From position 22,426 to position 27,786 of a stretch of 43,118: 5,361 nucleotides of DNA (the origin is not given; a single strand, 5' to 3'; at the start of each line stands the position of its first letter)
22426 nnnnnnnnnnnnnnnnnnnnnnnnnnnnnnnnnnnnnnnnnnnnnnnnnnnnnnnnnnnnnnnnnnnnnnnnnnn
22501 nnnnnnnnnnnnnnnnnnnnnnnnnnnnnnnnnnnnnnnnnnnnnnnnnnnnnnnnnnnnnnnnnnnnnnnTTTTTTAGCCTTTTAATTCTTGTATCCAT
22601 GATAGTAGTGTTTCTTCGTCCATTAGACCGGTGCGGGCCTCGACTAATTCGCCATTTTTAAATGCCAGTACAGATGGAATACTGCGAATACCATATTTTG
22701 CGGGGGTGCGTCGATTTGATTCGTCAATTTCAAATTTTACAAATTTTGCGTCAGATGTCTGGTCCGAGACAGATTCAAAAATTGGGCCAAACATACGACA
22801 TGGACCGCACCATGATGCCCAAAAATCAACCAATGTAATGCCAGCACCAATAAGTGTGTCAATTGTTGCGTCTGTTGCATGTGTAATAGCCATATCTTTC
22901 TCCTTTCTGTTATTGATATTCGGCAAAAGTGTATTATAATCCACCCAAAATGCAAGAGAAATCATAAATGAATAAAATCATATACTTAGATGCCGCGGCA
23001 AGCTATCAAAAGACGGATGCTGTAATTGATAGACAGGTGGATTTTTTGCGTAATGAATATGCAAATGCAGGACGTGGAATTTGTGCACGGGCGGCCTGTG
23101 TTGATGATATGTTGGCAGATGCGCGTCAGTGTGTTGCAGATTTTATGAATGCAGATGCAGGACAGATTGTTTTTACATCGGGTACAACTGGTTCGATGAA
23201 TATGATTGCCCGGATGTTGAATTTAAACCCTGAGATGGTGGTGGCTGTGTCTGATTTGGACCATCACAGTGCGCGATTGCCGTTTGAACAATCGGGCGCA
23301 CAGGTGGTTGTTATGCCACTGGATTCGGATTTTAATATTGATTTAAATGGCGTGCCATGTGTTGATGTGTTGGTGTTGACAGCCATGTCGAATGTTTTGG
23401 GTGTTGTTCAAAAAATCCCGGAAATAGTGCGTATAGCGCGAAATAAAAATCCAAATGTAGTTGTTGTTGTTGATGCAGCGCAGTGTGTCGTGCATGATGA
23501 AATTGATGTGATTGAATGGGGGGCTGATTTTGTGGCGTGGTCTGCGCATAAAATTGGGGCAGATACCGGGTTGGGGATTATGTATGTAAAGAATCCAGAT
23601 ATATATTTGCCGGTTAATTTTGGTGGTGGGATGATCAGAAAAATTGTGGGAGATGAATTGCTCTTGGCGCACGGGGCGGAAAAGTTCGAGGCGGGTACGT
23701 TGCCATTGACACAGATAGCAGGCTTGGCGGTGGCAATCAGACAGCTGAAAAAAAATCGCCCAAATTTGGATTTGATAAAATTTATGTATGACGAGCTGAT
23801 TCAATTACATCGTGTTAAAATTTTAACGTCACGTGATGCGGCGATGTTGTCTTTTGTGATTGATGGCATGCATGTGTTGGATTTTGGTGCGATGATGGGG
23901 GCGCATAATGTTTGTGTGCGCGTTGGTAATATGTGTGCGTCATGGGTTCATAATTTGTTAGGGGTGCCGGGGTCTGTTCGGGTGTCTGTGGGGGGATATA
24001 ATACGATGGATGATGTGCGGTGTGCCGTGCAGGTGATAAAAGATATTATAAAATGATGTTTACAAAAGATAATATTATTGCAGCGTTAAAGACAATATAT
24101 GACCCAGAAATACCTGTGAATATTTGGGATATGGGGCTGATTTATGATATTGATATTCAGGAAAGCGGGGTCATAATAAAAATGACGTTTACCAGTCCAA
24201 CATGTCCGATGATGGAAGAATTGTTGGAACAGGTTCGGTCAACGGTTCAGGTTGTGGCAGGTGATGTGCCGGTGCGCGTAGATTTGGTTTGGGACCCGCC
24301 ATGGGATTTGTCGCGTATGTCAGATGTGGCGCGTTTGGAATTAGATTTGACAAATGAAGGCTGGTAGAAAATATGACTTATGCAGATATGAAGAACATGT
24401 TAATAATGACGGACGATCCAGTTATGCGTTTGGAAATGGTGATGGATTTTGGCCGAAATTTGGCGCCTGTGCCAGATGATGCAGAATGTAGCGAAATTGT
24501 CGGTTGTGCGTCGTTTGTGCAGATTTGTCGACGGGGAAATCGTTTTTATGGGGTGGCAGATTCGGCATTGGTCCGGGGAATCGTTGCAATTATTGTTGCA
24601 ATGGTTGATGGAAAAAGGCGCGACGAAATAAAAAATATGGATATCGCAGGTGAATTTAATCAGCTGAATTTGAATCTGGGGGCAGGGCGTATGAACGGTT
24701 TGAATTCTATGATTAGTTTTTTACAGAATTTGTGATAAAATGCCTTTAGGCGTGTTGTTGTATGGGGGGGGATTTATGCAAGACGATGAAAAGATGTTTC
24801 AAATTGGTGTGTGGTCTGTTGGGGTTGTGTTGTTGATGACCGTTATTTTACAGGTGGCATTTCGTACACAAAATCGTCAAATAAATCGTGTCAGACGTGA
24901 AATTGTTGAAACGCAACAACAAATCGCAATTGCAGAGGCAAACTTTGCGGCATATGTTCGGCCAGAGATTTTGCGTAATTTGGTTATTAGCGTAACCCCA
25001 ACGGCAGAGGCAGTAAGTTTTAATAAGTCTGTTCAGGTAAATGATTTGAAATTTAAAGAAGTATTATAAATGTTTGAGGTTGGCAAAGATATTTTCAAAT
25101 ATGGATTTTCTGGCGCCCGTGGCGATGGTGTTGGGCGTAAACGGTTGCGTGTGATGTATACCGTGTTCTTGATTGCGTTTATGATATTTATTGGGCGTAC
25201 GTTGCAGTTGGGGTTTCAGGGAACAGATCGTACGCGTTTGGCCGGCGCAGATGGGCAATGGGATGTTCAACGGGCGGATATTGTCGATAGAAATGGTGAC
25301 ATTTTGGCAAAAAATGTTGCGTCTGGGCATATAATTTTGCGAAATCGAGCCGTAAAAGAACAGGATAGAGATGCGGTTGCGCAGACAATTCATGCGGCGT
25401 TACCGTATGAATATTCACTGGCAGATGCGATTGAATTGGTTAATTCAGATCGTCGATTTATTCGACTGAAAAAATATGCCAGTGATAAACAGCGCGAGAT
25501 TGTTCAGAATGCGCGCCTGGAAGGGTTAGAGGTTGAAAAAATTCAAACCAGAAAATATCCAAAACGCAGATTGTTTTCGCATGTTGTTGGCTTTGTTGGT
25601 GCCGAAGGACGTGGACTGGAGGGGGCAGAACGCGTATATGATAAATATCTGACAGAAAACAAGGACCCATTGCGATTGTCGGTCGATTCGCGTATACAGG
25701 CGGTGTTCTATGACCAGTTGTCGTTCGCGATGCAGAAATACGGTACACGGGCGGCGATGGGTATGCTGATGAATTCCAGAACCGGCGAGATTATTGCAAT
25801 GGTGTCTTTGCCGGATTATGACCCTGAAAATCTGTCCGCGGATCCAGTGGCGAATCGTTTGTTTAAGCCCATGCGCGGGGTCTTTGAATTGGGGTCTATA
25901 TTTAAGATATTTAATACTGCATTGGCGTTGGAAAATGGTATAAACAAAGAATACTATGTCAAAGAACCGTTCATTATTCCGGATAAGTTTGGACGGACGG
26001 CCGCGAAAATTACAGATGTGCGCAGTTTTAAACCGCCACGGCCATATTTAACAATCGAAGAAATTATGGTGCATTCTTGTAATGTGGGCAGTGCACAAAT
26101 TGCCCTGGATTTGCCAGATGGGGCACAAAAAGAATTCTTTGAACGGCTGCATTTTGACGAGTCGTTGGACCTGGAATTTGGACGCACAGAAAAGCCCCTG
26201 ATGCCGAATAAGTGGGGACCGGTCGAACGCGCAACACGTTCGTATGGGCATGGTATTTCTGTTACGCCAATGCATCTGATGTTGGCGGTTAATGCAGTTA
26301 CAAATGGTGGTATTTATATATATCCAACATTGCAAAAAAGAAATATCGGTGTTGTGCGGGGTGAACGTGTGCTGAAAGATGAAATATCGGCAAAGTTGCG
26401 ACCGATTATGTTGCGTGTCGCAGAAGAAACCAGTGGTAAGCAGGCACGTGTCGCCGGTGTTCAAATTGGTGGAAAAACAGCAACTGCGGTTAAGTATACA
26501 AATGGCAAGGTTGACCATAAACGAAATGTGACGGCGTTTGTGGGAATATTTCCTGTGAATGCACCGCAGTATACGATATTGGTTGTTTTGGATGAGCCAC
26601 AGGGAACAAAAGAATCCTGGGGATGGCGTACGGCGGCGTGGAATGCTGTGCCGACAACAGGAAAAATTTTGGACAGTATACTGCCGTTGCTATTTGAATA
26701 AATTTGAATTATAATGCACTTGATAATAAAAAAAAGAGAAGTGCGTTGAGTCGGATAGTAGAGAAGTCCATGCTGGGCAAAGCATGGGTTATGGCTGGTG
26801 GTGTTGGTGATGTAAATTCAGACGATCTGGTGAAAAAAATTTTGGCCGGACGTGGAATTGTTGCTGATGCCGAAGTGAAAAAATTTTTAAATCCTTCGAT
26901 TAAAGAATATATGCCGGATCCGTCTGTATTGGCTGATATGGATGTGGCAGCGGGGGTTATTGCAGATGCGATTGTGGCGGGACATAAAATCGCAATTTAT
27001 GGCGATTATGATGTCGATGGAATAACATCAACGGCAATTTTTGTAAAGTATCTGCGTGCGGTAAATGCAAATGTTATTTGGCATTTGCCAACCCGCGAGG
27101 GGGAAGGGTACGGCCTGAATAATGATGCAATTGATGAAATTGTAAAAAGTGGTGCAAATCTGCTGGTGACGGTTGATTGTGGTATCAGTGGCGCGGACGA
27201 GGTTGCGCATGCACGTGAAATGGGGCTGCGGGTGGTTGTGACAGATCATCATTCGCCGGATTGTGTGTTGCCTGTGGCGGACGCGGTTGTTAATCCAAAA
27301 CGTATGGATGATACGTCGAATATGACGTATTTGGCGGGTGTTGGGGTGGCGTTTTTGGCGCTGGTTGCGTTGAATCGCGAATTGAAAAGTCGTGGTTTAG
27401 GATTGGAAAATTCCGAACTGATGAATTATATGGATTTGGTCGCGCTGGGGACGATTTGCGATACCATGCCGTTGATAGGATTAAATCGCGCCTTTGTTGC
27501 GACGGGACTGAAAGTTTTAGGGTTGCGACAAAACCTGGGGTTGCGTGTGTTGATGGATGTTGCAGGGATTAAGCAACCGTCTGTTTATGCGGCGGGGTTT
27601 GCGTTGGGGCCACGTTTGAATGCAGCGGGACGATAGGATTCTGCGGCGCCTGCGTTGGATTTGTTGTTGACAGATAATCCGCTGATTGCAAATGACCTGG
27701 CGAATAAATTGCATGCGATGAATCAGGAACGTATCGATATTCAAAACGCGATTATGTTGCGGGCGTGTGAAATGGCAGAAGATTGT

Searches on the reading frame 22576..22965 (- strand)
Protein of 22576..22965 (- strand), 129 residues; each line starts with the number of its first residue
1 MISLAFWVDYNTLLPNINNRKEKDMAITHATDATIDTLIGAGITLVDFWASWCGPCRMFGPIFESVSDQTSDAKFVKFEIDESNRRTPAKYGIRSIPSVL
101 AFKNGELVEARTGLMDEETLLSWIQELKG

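Call 70: search_protein_families(library=pfam, proteins=[window:22576-22965:-], max_evalue=0.0001)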
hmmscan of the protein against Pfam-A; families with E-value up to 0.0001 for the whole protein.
window:22576-22965:- (129 aa): 3 families
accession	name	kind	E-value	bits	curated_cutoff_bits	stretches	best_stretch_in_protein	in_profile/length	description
PF00085.26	Thioredoxin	-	6e-21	74.8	23.5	1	36-126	11-103/103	Thioredoxin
PF13098.12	Thioredoxin_2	-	3.6e-06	27.7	27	1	44-123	8-103/104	Thioredoxin-like domain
PF13905.12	Thioredoxin_8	-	9.9e-05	23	27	0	43-82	3-45/94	Thioredoxin-like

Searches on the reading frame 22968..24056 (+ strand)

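Call 70: search_protein_families(library=pfam, proteins=[window:22968-24056:+], max_evalue=0.0001)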
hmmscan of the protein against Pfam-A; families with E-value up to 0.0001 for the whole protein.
window:22968-24056:+ (362 aa): 3 families
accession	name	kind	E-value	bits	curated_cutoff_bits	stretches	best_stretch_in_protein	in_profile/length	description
PF00266.25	Aminotran_5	-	2.1e-76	257.8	21.5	1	5-350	1-368/371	Aminotransferase class-V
PF00155.27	Aminotran_1_2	-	1.9e-12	47.5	19.7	1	48-171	43-187/361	Aminotransferase class I and II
PF01053.26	Cys_Met_Meta_PP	-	6.6e-06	25.3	27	1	56-195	61-198/381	Cys/Met metabolism PLP-dependent enzyme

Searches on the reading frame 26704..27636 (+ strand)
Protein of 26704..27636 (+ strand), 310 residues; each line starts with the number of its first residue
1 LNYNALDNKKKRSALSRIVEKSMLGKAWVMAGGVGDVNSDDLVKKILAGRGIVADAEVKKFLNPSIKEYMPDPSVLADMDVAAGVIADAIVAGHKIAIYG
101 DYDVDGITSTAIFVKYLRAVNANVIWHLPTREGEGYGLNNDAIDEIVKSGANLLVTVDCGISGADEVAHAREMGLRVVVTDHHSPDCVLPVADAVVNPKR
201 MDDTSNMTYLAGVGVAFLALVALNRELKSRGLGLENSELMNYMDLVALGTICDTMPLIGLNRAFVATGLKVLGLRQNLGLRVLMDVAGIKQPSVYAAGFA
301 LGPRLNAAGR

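Call 71: search_protein_families(library=pfam, proteins=[window:26704-27636:+], max_evalue=0.0001)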
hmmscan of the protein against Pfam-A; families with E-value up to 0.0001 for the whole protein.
window:26704-27636:+ (310 aa): 1 family
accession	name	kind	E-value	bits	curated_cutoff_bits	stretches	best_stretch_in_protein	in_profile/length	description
PF01368.27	DHH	-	2e-25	89.9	28.1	1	95-250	1-125/125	DHH family, N-terminal domain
